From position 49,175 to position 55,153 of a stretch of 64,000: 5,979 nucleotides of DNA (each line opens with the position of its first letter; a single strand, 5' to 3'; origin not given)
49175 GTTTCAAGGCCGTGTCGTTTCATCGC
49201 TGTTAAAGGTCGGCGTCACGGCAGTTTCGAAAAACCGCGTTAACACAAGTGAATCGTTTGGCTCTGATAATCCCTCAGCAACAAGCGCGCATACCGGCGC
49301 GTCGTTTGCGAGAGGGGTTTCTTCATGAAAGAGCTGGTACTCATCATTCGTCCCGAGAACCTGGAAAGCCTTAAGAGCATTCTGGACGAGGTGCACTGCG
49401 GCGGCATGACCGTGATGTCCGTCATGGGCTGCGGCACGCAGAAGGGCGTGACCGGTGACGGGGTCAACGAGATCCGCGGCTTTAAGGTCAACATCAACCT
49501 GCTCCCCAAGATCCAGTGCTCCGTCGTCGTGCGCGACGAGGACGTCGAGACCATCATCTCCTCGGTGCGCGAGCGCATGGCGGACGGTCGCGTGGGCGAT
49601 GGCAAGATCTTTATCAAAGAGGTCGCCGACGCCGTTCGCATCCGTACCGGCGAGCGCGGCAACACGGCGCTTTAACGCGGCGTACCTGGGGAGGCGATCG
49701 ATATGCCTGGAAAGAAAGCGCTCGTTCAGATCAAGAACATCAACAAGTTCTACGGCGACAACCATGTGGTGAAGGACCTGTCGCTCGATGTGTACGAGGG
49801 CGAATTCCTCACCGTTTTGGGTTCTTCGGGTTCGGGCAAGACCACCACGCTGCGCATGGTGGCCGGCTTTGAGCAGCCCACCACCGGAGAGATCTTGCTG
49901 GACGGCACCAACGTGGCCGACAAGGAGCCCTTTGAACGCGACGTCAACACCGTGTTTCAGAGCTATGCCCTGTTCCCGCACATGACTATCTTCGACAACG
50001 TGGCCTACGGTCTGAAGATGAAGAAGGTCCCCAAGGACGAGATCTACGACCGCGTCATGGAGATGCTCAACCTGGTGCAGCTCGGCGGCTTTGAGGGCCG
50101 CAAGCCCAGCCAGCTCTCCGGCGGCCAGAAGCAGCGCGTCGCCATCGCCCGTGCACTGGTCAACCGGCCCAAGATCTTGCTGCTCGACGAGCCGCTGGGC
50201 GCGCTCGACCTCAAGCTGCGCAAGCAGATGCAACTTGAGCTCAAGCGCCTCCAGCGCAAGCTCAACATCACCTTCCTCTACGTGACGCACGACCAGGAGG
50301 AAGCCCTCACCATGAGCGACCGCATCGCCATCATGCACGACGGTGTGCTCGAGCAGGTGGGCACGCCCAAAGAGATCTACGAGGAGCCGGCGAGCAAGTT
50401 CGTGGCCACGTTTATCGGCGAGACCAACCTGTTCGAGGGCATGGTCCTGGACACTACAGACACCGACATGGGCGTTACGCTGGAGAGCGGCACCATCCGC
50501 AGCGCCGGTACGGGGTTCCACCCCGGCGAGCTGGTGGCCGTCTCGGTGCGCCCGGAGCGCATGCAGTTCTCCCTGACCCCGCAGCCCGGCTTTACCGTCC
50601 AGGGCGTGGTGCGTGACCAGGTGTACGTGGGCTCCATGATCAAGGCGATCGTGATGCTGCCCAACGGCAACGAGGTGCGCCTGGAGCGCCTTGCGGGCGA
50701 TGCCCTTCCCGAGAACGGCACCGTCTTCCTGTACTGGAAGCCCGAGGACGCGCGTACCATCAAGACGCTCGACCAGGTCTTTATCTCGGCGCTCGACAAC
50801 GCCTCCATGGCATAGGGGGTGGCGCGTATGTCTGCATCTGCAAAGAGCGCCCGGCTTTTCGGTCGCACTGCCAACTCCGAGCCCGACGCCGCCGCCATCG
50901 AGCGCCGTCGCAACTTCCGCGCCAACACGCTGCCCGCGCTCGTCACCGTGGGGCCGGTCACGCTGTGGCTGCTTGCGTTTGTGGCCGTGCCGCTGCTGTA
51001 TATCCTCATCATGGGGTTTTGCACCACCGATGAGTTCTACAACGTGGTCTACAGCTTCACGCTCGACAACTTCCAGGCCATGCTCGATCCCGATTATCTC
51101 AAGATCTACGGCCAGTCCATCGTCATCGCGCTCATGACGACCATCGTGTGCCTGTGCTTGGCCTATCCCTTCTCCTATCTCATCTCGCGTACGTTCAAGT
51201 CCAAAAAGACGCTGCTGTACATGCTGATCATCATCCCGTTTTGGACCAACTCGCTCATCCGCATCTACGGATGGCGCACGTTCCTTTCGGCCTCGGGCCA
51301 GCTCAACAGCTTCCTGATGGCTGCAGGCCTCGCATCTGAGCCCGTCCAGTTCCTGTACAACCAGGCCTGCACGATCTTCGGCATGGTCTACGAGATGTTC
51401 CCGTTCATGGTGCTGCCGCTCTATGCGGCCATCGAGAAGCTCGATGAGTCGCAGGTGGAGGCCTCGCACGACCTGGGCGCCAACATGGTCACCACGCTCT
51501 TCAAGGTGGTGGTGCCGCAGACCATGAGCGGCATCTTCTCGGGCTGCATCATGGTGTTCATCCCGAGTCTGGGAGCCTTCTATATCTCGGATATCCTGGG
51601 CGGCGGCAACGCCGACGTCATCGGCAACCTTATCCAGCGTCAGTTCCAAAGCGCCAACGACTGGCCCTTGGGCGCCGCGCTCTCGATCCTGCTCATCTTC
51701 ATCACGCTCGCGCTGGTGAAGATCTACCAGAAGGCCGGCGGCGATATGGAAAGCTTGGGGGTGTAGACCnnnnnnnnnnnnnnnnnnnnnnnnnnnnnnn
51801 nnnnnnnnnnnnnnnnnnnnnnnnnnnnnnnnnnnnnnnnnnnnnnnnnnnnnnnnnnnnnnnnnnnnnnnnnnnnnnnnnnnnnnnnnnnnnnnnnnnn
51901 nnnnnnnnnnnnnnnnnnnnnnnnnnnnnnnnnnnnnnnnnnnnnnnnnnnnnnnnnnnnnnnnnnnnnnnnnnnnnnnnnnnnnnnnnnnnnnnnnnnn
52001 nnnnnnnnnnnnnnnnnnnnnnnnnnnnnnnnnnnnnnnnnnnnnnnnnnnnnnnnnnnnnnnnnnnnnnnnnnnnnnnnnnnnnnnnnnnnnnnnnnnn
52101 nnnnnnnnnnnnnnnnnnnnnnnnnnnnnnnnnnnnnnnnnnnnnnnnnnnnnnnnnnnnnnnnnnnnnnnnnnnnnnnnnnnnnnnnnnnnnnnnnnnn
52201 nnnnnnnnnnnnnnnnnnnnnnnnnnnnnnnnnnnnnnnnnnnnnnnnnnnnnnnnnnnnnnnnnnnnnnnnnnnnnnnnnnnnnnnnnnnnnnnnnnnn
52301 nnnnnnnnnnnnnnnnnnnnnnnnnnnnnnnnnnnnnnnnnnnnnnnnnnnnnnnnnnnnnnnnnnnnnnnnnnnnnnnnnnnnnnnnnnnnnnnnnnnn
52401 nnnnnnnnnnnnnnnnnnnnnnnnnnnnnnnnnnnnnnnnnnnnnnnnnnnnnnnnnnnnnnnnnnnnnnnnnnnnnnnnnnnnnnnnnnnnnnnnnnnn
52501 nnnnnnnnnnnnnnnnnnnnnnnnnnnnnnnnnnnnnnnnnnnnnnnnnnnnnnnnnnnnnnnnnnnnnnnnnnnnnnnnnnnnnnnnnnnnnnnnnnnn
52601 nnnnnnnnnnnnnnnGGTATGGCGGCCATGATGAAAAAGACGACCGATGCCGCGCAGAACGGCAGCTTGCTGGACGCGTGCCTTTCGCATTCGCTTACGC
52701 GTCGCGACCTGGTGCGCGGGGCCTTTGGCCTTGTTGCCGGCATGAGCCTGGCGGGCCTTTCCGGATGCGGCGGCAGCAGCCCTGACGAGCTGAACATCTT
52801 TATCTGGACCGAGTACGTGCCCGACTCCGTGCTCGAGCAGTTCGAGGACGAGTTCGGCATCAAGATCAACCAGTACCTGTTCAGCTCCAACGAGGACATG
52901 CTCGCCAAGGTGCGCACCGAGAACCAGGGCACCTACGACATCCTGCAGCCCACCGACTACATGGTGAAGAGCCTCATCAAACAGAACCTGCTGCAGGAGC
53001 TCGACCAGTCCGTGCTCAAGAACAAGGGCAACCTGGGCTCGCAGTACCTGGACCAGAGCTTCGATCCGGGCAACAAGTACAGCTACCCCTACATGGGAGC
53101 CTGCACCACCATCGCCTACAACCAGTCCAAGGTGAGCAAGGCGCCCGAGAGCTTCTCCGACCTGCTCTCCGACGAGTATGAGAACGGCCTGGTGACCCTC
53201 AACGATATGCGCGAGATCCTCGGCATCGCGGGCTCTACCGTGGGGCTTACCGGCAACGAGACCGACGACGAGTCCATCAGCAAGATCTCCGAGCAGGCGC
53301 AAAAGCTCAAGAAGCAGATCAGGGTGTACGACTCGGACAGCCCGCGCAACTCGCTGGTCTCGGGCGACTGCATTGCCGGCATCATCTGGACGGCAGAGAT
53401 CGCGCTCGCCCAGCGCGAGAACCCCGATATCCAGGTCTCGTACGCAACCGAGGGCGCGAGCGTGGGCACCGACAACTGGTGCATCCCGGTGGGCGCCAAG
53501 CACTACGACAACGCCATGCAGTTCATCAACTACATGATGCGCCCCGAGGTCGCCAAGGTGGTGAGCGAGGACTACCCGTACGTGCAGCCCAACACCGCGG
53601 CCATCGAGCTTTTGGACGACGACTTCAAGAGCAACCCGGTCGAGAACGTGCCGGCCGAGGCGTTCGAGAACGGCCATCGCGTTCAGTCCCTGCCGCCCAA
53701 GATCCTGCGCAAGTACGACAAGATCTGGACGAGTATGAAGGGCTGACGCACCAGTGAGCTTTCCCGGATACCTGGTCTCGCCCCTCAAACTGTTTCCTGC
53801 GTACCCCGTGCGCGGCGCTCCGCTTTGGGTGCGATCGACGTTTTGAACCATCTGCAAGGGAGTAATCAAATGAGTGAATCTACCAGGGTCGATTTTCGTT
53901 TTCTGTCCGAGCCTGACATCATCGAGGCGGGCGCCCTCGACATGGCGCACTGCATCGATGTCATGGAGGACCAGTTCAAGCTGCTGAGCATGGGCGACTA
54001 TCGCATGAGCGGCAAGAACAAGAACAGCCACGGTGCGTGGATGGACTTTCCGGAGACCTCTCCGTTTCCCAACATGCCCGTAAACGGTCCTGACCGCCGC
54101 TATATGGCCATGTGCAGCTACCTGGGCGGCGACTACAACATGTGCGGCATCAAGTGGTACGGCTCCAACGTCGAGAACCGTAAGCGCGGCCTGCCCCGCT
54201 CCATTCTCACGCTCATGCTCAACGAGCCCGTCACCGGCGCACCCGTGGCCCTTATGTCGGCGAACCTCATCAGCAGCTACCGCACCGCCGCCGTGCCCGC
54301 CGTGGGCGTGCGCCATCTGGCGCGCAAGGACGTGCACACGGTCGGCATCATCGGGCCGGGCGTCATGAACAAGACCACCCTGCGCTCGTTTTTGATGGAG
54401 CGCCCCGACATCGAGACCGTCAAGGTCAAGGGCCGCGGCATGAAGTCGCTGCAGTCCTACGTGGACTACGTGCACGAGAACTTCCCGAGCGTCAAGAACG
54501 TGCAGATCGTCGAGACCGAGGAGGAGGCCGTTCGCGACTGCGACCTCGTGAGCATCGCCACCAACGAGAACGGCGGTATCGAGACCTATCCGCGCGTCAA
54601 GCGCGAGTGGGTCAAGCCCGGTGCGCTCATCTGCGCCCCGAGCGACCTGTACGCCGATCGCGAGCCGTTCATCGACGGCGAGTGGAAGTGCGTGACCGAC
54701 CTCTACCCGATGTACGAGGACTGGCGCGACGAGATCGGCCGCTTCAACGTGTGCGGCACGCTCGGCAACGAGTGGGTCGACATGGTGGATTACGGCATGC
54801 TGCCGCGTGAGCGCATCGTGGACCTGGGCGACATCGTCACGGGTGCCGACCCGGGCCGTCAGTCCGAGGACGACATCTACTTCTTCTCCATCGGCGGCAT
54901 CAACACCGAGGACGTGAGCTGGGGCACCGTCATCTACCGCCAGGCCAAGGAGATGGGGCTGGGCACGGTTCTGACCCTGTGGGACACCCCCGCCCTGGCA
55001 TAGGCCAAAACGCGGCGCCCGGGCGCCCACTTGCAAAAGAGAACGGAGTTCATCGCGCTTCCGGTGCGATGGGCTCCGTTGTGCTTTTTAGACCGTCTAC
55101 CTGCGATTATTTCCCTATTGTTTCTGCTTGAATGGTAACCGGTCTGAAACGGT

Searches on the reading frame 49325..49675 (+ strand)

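Call 9: search_protein_families(library=pfam, proteins=[window:49325-49675:+], max_evalue=0.01)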
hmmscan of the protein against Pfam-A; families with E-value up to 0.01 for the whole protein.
window:49325-49675:+ (116 aa): 1 family
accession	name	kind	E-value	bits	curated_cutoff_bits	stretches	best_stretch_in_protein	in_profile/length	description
PF00543.27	P-II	-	1.1e-23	84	25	1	1-110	1-102/102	Nitrogen regulatory protein P-II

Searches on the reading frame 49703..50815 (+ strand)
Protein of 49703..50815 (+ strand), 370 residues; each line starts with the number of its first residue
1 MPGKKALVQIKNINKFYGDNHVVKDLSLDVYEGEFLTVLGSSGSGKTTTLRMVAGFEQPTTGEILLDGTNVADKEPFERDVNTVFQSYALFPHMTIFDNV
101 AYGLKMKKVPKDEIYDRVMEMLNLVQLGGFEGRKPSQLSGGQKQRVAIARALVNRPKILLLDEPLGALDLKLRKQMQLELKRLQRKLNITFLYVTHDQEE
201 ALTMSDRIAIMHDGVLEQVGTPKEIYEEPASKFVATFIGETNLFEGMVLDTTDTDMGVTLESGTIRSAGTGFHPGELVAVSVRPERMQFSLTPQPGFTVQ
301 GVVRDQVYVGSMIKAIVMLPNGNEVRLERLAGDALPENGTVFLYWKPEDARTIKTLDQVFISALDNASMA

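Call 9: search_protein_families(library=pfam, proteins=[window:49703-50815:+], max_evalue=0.01)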
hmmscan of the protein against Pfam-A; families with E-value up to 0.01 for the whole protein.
window:49703-50815:+ (370 aa): 5 families
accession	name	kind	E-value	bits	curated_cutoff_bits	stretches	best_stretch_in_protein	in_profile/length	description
PF00005.33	ABC_tran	-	1.3e-37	129.9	25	1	23-165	1-136/137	ABC transporter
PF08402.16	TOBE_2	-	6.8e-11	42.6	21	1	280-351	1-74/76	TOBE domain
PF02463.25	SMC_N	-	0.0013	18.7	40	0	127-211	135-212/220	RecF/RecN/SMC N terminal domain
PF20703.3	nSTAND1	-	0.0067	16.5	27.1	0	13-51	13-51/379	Novel STAND NTPase 1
PF13401.12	AAA_22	-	0.0073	17.1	27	0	34-73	6-33/130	AAA domain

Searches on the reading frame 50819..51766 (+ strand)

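Call 49: search_protein_families(library=pfam, proteins=[window:50819-51766:+], max_evalue=0.00001)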
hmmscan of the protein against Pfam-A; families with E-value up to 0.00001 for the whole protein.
window:50819-51766:+ (315 aa): 1 family
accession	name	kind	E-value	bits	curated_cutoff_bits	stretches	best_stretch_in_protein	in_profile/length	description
PF00528.27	BPD_transp_1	-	4.8e-10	39.9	26.4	1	125-299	12-169/184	Binding-protein-dependent transport system inner membrane component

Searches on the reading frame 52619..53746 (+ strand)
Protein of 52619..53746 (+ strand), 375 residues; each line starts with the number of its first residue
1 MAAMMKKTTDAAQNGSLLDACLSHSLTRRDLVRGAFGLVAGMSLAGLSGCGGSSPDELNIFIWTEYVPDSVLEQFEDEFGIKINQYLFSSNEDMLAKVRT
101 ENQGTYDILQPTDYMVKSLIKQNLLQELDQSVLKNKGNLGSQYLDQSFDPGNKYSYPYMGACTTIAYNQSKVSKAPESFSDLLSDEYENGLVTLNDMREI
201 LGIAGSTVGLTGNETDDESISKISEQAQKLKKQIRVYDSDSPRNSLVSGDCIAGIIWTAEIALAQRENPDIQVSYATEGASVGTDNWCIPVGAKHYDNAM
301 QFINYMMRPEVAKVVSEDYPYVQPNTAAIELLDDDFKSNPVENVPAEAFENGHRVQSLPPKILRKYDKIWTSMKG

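Call 49: search_protein_families(library=pfam, proteins=[window:52619-53746:+], max_evalue=0.00001)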
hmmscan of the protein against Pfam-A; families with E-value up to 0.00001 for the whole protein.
window:52619-53746:+ (375 aa): 3 families
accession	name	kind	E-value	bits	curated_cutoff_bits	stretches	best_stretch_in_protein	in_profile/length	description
PF13416.11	SBP_bac_8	-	4.7e-30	105.8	27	1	72-340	3-275/279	Bacterial extracellular solute-binding protein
PF13343.11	SBP_bac_6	-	1.8e-18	67.4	24.6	1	114-327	19-225/245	Bacterial extracellular solute-binding protein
PF01547.30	SBP_bac_1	-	7.7e-17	62.7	26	1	66-312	9-306/307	Bacterial extracellular solute-binding protein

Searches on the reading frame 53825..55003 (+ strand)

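Call 49: search_protein_families(library=pfam, proteins=[window:53825-55003:+], max_evalue=0.00001)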
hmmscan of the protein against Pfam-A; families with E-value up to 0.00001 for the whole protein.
window:53825-55003:+ (392 aa): 1 family
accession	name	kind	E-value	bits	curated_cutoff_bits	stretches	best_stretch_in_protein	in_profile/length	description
PF02423.21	OCD_Mu_crystall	-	2.7e-64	217.6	24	1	39-376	4-312/314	Ornithine cyclodeaminase/mu-crystallin family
